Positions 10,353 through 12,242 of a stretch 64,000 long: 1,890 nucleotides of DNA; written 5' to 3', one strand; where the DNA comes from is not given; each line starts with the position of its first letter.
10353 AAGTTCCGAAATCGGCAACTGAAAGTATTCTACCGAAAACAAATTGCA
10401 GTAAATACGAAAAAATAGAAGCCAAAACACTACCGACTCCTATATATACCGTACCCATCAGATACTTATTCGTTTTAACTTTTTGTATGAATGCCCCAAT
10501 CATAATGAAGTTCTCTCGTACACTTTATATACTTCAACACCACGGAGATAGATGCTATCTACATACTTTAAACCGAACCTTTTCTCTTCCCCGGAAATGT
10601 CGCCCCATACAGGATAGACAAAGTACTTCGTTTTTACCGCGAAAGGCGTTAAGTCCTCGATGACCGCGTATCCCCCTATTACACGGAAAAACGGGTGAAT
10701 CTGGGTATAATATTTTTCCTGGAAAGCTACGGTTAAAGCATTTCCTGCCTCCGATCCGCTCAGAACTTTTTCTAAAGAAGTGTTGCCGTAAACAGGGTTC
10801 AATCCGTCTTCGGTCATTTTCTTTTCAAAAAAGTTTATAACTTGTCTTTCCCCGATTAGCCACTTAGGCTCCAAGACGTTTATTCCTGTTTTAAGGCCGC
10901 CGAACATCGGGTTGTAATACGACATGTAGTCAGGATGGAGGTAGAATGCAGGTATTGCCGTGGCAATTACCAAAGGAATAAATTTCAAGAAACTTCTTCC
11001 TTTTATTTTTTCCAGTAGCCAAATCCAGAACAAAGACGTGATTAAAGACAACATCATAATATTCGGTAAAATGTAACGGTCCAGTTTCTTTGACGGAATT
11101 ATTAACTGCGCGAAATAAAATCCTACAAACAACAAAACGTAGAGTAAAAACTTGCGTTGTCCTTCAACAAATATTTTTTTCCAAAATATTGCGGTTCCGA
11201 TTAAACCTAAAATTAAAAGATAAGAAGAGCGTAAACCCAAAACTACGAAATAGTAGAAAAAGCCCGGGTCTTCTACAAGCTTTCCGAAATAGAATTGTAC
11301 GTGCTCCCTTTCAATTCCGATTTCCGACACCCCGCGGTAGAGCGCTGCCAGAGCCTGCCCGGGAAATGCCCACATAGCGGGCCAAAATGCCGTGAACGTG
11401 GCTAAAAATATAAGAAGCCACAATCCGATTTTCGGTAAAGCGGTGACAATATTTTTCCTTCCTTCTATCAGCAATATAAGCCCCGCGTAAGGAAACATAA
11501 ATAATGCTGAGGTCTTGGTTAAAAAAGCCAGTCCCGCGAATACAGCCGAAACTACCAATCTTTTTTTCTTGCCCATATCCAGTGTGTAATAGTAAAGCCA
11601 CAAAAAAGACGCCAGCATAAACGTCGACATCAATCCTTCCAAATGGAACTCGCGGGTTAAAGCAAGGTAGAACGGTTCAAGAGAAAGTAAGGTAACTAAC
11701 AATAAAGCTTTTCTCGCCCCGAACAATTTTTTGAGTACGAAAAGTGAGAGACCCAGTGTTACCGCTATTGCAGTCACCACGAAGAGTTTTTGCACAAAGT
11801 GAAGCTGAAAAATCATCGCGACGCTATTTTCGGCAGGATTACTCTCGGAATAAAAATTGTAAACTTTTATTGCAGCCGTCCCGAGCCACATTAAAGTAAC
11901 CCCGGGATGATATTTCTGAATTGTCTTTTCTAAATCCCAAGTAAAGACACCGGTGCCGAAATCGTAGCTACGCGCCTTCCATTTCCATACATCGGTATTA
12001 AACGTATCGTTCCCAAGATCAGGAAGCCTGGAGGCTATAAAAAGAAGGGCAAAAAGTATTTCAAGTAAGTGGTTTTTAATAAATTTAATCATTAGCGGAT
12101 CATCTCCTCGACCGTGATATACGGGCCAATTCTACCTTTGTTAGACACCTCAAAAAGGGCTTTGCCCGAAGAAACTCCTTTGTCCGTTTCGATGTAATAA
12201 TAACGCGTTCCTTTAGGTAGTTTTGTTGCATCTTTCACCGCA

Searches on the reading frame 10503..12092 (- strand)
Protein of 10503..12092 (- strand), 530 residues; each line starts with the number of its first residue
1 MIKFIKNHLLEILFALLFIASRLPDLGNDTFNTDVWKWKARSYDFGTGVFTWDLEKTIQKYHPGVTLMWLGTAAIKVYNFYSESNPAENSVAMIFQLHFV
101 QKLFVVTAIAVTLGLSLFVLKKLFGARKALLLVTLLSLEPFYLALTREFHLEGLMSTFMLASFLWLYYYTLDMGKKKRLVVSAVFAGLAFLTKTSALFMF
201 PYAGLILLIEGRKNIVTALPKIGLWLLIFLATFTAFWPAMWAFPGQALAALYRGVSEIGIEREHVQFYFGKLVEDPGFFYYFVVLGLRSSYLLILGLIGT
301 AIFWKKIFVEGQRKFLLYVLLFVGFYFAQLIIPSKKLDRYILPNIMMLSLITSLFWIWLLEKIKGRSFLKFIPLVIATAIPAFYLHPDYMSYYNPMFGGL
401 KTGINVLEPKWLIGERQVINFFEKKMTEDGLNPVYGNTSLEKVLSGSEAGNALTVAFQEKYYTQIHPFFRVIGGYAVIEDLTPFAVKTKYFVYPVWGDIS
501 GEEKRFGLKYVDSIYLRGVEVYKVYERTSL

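Call 23: find_encoding_contigs(protein=window:10503-12092:-, flank=10000, max_places=4)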
Protein window:10503-12092:- (530 aa): 24 contigs read that carry it; 2 places shown.
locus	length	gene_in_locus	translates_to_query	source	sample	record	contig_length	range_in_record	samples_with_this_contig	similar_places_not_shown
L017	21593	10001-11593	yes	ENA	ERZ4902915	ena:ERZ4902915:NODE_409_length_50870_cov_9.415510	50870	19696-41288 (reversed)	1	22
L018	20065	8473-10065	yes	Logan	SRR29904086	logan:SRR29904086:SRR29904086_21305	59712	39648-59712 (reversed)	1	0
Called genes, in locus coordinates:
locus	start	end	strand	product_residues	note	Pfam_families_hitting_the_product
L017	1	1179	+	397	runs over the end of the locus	PF13439:Glyco_transf_4, PF13579:Glyco_trans_4_4, PF08323:Glyco_transf_5 (weak), PF00534:Glycos_transf_1, PF13692:Glyco_trans_1_4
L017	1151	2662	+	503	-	PF02366:PMT (weak), PF13231:PMT_2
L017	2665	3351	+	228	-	PF00535:Glycos_transf_2, PF10111:Glyco_tranf_2_2, PF13641:Glyco_tranf_2_3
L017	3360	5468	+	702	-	PF09852:DUF2079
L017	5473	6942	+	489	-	PF01943:Polysacc_synt, PF13440:Polysacc_synt_3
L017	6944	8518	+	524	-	PF02366:PMT (weak)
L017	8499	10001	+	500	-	PF13231:PMT_2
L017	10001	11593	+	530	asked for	PF13231:PMT_2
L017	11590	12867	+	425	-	PF01943:Polysacc_synt, PF13440:Polysacc_synt_3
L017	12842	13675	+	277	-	PF13641:Glyco_tranf_2_3 (faint), PF00535:Glycos_transf_2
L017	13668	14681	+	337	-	PF00535:Glycos_transf_2, PF10111:Glyco_tranf_2_2 (weak), PF13641:Glyco_tranf_2_3 (weak), PF13632:Glyco_trans_2_3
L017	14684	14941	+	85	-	PF06902:Fer4_19 (weak), PF13370:Fer4_13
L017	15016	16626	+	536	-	PF02310:B12-binding (faint), PF04055:Radical_SAM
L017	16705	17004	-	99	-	-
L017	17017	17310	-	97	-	-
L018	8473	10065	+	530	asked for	PF13231:PMT_2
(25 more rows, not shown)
